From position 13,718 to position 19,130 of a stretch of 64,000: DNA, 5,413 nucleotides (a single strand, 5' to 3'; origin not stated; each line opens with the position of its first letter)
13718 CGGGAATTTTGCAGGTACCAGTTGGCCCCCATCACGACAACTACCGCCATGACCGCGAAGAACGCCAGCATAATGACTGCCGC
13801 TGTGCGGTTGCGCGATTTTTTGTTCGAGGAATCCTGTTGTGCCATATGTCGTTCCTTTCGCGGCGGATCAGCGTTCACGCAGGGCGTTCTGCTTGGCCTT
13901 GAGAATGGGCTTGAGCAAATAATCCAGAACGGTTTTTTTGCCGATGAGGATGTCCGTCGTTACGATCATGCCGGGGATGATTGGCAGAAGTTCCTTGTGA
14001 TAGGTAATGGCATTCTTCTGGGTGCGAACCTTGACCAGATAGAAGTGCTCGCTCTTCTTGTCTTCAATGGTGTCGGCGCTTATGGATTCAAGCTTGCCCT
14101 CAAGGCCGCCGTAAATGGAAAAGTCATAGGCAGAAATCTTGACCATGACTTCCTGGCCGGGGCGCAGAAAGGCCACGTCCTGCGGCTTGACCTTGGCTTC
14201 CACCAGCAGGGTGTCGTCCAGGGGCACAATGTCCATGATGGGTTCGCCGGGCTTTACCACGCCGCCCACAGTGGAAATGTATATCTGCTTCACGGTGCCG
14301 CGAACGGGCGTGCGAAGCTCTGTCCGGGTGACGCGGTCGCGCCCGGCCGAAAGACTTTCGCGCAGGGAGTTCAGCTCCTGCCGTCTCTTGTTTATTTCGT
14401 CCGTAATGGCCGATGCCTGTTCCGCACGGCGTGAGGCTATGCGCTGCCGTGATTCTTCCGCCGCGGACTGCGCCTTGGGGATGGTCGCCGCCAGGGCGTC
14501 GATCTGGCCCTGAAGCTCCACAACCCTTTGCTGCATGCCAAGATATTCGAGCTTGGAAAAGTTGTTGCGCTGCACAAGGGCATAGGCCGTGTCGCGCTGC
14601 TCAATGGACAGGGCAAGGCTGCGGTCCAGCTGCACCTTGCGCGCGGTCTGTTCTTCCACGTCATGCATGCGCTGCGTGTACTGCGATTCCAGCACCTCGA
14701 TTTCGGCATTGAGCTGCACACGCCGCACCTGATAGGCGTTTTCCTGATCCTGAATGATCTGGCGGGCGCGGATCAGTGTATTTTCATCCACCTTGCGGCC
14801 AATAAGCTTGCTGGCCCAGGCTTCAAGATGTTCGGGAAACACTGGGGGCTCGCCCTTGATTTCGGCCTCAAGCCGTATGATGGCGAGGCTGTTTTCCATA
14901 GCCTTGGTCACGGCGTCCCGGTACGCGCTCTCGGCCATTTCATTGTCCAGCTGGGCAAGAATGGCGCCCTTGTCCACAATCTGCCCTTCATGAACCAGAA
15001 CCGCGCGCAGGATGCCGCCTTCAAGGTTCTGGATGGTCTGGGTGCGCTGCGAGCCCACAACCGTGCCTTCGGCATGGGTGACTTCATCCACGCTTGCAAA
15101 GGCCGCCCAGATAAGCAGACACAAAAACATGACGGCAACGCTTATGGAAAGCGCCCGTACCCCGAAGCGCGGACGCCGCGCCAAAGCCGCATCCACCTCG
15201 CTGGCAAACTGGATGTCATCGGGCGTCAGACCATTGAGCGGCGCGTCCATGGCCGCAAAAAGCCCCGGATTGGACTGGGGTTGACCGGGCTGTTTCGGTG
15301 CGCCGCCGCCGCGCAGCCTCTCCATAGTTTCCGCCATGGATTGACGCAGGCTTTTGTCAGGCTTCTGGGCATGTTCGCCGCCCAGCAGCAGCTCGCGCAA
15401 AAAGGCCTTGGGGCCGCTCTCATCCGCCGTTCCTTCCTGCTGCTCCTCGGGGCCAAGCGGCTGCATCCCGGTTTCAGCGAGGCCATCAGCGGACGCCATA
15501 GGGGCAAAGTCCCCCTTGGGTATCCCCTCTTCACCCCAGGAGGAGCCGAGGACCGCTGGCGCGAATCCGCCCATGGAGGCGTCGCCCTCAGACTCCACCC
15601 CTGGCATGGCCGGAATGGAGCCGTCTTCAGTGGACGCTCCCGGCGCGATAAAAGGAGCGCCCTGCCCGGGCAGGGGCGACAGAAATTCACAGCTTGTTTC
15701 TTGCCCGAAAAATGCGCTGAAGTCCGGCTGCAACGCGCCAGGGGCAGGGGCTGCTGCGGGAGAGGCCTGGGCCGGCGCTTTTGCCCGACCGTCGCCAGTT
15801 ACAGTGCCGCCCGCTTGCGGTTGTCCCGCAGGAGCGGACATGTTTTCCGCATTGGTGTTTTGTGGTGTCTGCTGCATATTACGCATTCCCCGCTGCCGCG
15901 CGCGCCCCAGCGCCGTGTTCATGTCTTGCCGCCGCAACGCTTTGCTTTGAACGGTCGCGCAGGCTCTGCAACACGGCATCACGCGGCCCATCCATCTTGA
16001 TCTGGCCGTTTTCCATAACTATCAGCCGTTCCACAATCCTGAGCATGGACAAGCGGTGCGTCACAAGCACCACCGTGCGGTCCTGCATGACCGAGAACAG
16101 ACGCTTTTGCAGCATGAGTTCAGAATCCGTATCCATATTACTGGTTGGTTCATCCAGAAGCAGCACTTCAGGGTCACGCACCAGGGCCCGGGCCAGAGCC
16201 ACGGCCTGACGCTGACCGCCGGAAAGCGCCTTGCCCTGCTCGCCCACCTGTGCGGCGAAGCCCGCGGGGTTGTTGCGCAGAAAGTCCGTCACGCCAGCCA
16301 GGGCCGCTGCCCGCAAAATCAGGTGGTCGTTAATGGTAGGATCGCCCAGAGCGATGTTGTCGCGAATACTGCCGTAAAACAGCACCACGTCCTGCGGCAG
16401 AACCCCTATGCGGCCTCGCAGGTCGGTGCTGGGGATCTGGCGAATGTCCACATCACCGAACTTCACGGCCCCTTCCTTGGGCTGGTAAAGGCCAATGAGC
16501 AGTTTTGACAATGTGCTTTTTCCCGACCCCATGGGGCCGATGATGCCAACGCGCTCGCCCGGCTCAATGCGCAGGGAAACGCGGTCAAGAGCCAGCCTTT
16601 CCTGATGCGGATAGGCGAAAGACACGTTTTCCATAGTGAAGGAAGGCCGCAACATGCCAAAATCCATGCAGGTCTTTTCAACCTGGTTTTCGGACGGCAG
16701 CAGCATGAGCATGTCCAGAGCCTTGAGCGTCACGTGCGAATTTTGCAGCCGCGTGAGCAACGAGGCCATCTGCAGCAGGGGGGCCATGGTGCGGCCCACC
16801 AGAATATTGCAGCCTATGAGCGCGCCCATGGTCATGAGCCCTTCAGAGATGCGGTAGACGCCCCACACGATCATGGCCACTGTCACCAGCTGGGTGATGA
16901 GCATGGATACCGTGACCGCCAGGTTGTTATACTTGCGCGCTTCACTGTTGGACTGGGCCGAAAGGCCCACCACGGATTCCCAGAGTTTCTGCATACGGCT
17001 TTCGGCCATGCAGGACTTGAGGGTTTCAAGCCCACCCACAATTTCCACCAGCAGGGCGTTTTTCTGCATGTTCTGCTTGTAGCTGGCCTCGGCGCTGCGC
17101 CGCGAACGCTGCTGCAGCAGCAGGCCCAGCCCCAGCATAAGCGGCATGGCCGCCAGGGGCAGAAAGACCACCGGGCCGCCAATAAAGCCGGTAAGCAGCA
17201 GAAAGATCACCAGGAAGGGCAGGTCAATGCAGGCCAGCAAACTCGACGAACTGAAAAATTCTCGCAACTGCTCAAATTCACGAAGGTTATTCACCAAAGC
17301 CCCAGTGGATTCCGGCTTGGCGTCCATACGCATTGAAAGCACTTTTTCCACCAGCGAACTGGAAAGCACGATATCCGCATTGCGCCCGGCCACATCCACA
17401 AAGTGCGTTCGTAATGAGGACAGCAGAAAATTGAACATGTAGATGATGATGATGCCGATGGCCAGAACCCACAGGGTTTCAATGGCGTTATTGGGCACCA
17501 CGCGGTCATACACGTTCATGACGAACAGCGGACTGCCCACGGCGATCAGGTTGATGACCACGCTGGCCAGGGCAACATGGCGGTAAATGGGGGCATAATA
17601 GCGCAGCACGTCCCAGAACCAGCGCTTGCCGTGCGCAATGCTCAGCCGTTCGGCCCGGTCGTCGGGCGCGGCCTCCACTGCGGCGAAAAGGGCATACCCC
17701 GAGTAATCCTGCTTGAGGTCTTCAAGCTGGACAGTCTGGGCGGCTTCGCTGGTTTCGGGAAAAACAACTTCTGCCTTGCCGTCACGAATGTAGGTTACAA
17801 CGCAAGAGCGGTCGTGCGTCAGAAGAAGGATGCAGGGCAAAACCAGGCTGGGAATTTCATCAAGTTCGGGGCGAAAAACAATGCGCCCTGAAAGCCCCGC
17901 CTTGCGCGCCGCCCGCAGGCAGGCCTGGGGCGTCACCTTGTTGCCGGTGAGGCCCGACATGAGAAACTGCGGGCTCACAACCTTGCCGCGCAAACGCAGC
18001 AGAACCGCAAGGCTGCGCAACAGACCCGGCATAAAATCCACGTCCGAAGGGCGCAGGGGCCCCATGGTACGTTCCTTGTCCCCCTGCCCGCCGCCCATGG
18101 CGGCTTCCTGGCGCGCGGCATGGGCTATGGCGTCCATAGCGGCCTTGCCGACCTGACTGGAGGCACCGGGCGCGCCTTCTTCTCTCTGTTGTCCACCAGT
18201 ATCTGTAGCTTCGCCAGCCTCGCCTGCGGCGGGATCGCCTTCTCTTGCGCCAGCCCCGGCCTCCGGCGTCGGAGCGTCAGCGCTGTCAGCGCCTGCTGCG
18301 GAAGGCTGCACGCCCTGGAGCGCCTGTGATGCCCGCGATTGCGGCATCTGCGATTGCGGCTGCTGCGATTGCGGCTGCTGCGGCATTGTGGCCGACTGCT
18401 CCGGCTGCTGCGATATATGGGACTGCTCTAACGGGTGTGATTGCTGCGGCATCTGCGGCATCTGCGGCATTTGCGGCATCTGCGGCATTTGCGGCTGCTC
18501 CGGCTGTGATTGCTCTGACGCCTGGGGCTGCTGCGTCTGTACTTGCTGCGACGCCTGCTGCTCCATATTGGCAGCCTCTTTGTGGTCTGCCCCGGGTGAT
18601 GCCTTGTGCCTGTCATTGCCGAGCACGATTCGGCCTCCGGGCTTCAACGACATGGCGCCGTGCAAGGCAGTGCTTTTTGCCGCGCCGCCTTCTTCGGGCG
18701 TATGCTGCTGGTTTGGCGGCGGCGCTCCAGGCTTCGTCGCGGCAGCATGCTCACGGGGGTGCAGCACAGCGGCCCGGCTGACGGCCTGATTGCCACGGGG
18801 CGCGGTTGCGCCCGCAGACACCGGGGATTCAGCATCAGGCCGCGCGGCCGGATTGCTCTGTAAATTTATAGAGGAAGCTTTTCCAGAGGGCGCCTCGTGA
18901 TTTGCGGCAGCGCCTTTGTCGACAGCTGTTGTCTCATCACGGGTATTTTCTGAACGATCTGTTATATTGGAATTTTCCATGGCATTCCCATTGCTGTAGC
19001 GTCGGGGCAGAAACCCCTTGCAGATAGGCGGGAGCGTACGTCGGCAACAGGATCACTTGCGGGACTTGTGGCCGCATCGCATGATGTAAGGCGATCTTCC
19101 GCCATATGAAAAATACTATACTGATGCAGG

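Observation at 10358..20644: TolC / LapB-like ABC / HlyD type I secretion operon continues into a degenerate HD-GYP membrane sensor and a glycosyltransferase: candidate LapD-less, cyclic-nucleotide-gated secretion module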

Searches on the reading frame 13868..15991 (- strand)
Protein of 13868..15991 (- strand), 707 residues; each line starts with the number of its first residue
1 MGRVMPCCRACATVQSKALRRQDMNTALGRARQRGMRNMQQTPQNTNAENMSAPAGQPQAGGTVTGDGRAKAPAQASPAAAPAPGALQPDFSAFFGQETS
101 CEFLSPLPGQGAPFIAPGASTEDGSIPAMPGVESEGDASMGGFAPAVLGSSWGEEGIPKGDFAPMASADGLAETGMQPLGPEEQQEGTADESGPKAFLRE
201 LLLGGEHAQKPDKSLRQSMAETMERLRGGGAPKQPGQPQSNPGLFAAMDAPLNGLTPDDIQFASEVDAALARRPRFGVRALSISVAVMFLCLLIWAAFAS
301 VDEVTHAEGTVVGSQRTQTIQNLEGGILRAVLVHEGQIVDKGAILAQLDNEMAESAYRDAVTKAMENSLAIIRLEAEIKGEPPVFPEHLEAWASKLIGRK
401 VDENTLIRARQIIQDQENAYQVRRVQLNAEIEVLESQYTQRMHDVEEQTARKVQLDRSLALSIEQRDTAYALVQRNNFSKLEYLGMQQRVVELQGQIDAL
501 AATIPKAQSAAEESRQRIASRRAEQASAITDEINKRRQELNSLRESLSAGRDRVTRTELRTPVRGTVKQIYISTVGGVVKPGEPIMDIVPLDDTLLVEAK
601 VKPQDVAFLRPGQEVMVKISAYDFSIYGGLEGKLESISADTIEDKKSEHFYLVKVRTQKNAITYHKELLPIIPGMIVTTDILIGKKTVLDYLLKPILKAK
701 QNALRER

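Call 3: search_protein_families(library=pfam, proteins=[window:13868-15991:-], max_evalue=0.01)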
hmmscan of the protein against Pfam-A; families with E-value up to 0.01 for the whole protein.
window:13868-15991:- (707 aa): 4 families
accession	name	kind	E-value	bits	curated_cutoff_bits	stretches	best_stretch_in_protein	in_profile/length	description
PF13437.12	HlyD_3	-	2.7e-18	67.1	22.2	1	559-670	2-102/106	HlyD family secretion protein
PF16576.10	HlyD_D23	-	4.1e-08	33.2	30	1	518-625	67-175/214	Barrel-sandwich domain of CusB or HlyD membrane-fusion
PF13533.13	Biotin_lipoyl_2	-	4.7e-06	26.7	29.8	1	319-349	2-32/32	Biotin-lipoyl like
PF00364.28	Biotin_lipoyl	-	0.0021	18.3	22.1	0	557-588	43-73/73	Biotin-requiring enzyme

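Call 8: search_protein_families(library=ncbifam, proteins=[window:13868-15991:-], max_evalue=0.001)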
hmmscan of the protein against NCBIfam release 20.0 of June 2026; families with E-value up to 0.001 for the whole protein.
window:13868-15991:- (707 aa): 6 families
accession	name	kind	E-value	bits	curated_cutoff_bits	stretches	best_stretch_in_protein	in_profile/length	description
TIGR01843.1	type_I_hlyD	subfamily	4.7e-112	375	208.65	1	279-707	5-422/422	HlyD family type I secretion periplasmic adaptor subunit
TIGR00998.1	8a0101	subfamily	2.2e-19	69.6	390.8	1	414-639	93-283/334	EmrA/EmrK family multidrug efflux transporter periplasmic adaptor subunit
TIGR01730.1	RND_mfp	subfamily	1.5e-14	53.7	94.9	2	491-647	67-218/322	efflux RND transporter periplasmic adaptor subunit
TIGR01000.1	bacteriocin_acc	subfamily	2.2e-11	43.3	258.85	1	284-698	27-455/457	bacteriocin secretion accessory protein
TIGR03794.1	NHLM_micro_HlyD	equivalog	1.7e-10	40.4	156.2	1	285-639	26-338/421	NHLP bacteriocin system secretion protein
NF002939.0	PRK03598.1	equivalog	7.4e-07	28.6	393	0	398-629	57-275/332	secretion protein HlyD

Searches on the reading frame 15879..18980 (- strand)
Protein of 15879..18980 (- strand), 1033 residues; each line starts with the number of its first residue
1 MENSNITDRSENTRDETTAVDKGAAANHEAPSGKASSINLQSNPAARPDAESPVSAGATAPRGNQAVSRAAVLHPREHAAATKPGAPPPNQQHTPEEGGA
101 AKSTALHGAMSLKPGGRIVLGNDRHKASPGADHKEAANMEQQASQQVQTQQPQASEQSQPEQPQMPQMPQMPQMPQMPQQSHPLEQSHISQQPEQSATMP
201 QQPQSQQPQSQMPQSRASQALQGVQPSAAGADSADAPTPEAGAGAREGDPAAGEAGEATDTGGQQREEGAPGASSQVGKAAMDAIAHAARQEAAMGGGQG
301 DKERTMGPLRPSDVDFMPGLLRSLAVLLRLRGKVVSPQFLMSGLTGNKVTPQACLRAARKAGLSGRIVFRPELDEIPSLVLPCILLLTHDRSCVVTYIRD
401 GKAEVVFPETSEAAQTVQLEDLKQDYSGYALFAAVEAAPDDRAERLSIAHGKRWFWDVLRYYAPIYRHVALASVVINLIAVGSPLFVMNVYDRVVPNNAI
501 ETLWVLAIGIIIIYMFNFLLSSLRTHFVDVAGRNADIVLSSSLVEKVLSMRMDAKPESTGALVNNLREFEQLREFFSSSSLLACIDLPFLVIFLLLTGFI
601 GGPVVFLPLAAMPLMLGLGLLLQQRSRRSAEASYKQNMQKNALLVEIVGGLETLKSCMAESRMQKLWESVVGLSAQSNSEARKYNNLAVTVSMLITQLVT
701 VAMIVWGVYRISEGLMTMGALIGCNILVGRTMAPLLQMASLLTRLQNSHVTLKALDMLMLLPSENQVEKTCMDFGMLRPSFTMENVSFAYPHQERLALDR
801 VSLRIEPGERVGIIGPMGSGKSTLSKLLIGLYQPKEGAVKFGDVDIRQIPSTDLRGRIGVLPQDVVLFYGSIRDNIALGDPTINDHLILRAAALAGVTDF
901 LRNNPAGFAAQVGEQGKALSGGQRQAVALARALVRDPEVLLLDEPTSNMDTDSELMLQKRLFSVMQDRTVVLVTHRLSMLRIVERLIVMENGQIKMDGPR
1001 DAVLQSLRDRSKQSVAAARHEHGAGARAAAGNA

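Call 3: search_protein_families(library=pfam, proteins=[window:15879-18980:-], max_evalue=0.01)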
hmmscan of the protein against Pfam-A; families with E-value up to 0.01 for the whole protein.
window:15879-18980:- (1033 aa): 4 families
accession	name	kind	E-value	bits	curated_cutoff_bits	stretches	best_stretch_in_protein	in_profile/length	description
PF00005.33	ABC_tran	-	3.4e-33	115.6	25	1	798-947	1-137/137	ABC transporter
PF00664.28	ABC_membrane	-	9.9e-22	78.3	28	1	471-729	6-268/274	ABC transporter transmembrane region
PF13304.12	AAA_21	-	0.0027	18.2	27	0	919-975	238-298/304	AAA domain, putative AbiEii toxin, Type IV TA system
PF02463.25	SMC_N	-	0.006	16.5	40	0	917-990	135-212/220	RecF/RecN/SMC N terminal domain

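Call 8: search_protein_families(library=ncbifam, proteins=[window:15879-18980:-], max_evalue=0.001)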
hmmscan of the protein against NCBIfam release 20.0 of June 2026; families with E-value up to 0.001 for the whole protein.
window:15879-18980:- (1033 aa): 187 families (the best 25 are shown)
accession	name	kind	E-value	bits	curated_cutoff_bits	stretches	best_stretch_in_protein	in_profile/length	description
TIGR03375.1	type_I_sec_LssB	subfamily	3.5e-268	891.6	693.1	1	320-1009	3-694/696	type I secretion system permease/ATPase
TIGR01846.1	type_I_sec_HlyB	subfamily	1.9e-132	442.9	725.55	1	342-1006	25-681/694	type I secretion system permease/ATPase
TIGR01842.1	type_I_sec_PrtD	subfamily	1.5e-108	363.7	510.15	1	468-1007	10-544/544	type I secretion system permease/ATPase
TIGR03796.1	NHLM_micro_ABC1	equivalog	7.6e-93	312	853.3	1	350-1005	46-700/710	NHLP family bacteriocin export ABC transporter peptidase/permease/ATPase subunit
TIGR01193.1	bacteriocin_ABC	subfamily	9.5e-83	278.9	523.85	1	454-1005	146-697/708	peptide cleavage/export ABC transporter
TIGR02204.1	MsbA_rel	hypoth_equivalog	5.8e-76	256.4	780.4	1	454-1005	8-563/576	ABC transporter, permease/ATP-binding protein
NF045513.1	HepA_fam_ABC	equivalog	2.9e-75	253.9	725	1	497-1000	88-592/610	heterocyst formation ABC transporter subunit HepA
TIGR02203.1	MsbA_lipidA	equivalog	1.6e-74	251.4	602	1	458-1004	5-556/572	lipid A export permease/ATP-binding protein MsbA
TIGR03797.1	NHLM_micro_ABC2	equivalog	1.4e-73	248.6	709.4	1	468-1003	140-671/686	NHLP bacteriocin export ABC transporter permease/ATPase subunit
TIGR00958.1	3a01208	subfamily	4.2e-69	233.6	874.6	1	605-999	304-696/711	antigen peptide transporter 2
TIGR02857.1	CydD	equivalog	4.6e-68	230.5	435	1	467-989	6-529/529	thiol reductant ABC exporter subunit CydD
NF052233.1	CphA_assoc_ABC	equivalog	1.2e-67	228.9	880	1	506-1006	232-732/766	cyanophycin metabolism-associated ABC transporter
TIGR02868.1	CydC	equivalog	3.7e-63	213.9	329.05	1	595-977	146-530/530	thiol reductant ABC exporter subunit CydC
NF010178.0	PRK13657.1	equivalog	3.2e-62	210.8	733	1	466-1004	21-557/588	glucan ABC transporter ATP-binding protein/ permease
NF008364.0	PRK11160.1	equivalog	5.6e-60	203.5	630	1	614-1006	173-564/575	heme ABC transporter ATP-binding protein/permease CydC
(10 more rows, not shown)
